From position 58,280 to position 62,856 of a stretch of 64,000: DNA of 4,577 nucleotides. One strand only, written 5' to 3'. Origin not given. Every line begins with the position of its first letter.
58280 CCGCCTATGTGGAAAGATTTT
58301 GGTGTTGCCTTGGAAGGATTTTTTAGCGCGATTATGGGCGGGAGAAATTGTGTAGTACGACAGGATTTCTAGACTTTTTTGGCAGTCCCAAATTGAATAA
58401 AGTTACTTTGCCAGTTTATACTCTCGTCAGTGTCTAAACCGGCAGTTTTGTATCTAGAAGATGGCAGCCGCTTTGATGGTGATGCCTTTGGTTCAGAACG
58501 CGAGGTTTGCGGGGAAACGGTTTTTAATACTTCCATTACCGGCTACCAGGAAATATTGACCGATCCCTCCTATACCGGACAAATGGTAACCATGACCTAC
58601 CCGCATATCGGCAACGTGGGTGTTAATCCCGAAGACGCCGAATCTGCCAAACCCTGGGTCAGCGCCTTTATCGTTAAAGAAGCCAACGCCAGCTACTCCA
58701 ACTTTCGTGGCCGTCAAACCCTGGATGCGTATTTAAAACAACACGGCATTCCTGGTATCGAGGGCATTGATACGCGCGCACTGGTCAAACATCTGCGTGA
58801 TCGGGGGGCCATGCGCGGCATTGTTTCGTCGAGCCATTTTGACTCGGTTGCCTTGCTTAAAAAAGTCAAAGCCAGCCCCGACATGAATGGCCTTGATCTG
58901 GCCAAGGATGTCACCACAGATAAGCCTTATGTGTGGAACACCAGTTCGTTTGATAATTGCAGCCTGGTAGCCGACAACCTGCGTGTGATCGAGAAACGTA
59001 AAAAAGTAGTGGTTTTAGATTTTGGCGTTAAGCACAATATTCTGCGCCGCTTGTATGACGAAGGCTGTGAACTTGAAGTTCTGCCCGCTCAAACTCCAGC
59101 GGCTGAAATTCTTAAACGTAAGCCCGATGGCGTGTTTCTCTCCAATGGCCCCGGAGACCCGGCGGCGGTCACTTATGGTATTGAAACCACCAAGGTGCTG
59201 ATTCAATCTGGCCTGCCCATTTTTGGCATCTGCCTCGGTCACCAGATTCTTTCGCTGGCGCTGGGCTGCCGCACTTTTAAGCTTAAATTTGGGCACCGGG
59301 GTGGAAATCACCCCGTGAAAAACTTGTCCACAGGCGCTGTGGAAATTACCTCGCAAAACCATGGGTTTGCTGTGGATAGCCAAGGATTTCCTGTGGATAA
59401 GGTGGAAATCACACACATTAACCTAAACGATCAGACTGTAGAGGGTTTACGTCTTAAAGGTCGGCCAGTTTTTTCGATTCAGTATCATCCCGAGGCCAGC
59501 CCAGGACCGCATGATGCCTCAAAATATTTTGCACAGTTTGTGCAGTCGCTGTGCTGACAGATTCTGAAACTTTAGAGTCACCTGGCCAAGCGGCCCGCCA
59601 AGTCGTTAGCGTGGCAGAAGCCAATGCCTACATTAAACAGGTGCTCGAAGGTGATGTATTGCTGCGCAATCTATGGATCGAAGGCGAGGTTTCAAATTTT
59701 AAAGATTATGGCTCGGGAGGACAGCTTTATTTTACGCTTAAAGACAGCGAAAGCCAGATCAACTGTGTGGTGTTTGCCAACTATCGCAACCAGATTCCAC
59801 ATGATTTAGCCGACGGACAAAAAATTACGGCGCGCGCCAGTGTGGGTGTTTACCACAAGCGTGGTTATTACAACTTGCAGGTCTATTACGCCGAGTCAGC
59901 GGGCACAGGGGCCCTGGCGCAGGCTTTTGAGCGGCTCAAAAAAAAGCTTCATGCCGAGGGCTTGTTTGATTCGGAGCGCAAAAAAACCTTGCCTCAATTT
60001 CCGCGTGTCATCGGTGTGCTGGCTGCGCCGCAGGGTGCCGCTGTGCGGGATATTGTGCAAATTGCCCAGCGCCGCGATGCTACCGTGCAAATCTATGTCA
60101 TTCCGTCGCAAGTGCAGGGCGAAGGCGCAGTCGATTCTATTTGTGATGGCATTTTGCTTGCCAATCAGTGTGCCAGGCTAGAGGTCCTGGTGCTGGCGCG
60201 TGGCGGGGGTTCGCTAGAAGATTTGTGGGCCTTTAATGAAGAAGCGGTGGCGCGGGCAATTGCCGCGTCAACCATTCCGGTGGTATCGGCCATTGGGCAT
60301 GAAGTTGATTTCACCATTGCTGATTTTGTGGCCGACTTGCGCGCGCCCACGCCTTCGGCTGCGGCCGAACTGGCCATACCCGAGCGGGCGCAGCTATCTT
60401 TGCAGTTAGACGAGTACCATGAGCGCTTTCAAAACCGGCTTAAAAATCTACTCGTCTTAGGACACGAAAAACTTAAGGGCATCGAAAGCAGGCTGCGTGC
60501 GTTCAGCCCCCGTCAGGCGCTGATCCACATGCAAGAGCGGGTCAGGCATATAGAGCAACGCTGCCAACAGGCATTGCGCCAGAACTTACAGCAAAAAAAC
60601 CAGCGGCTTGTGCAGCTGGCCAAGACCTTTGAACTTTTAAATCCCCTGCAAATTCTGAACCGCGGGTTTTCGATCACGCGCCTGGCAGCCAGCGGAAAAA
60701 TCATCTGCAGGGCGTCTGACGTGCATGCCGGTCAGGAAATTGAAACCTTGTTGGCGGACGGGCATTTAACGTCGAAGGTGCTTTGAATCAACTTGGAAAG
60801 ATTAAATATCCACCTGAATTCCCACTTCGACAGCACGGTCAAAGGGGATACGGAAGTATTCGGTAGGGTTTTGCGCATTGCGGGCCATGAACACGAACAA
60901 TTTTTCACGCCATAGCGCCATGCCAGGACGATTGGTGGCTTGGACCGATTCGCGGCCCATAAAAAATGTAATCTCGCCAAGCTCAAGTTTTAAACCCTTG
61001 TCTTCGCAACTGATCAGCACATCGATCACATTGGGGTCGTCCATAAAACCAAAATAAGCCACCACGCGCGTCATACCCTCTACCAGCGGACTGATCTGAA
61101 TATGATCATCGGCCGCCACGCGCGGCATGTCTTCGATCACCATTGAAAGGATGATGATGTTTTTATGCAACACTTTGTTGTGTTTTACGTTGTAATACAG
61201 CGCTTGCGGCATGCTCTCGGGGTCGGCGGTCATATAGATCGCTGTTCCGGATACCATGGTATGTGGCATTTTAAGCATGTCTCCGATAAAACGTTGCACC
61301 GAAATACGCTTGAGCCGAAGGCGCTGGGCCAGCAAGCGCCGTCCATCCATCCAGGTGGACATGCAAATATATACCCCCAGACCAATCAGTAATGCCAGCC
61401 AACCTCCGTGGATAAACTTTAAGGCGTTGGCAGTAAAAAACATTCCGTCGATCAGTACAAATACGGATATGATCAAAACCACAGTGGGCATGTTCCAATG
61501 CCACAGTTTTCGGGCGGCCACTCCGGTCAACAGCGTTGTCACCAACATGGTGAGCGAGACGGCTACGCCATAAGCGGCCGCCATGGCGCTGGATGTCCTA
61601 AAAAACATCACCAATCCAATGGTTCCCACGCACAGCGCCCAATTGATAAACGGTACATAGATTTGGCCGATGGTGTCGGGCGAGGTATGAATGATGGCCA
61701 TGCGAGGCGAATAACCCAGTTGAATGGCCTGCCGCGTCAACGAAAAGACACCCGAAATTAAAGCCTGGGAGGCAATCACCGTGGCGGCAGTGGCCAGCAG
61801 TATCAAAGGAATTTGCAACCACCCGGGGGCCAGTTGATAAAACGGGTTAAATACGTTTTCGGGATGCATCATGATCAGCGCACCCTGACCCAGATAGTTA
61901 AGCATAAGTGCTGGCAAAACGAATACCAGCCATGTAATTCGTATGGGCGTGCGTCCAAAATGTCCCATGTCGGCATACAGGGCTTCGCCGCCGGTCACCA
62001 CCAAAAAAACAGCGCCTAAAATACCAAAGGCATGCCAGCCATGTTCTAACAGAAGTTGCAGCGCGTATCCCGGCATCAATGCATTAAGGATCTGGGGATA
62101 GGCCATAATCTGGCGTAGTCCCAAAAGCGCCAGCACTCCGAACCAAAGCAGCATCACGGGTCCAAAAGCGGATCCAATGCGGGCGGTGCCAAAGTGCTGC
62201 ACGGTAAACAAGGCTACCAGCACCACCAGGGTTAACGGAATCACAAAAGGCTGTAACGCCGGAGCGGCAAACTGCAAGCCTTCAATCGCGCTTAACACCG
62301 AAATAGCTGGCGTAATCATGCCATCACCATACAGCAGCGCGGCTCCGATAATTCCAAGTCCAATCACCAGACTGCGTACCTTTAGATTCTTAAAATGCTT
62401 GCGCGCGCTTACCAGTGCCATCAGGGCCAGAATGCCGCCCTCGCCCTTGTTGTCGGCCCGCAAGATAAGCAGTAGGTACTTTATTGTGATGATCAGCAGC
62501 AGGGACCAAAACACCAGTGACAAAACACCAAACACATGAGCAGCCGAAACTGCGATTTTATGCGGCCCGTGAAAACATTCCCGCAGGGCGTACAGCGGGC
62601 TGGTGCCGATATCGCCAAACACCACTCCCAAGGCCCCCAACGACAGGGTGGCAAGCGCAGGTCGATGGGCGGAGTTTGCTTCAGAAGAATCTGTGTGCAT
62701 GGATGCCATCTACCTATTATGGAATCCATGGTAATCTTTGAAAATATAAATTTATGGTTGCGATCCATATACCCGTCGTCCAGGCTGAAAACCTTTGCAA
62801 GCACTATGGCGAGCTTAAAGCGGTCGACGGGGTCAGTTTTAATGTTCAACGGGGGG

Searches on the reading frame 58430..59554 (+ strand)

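Call 59: search_protein_families(library=pfam, proteins=[window:58430-59554:+], max_evalue=0.00001)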
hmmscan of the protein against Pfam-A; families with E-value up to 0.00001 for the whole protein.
window:58430-59554:+ (375 aa): 3 families
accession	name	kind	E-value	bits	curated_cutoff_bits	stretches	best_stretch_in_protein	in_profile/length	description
PF00988.28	CPSase_sm_chain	-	8e-54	181.3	27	1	7-132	1-126/126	Carbamoyl-phosphate synthase small chain, CPSase domain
PF00117.34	GATase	-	3.4e-51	174.1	22.8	1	194-372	1-189/190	Glutamine amidotransferase class-I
PF07722.19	Peptidase_C26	-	1.9e-07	31.5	20.5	0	251-355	95-219/219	Peptidase C26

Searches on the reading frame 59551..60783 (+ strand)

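Call 59: search_protein_families(library=pfam, proteins=[window:59551-60783:+], max_evalue=0.00001)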
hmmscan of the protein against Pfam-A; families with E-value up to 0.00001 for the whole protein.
window:59551-60783:+ (411 aa): 3 families
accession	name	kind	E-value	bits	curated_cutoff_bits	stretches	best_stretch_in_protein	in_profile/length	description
PF02601.20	Exonuc_VII_L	-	8.6e-93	311.7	35.9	2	138-314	1-177/315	Exonuclease VII, large subunit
PF13742.12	tRNA_anti_2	-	3.2e-24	85.4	27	1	20-111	2-91/95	OB-fold nucleic acid binding domain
PF01336.31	tRNA_anti-codon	-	1.2e-08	35.2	27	1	42-111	2-69/75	OB-fold nucleic acid binding domain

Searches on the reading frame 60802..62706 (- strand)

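Call 59: search_protein_families(library=pfam, proteins=[window:60802-62706:-], max_evalue=0.00001)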
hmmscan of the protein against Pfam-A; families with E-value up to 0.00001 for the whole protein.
window:60802-62706:- (634 aa): 2 families
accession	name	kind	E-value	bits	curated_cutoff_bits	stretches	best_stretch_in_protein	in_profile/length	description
PF02705.21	K_trans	-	3.1e-185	616.4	24.8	1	22-474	2-452/454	K+ potassium transporter integral membrane domain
PF22776.1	K_trans_C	-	1e-47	162.2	24.8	1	486-634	1-151/151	K+ potassium transporter C-terminal domain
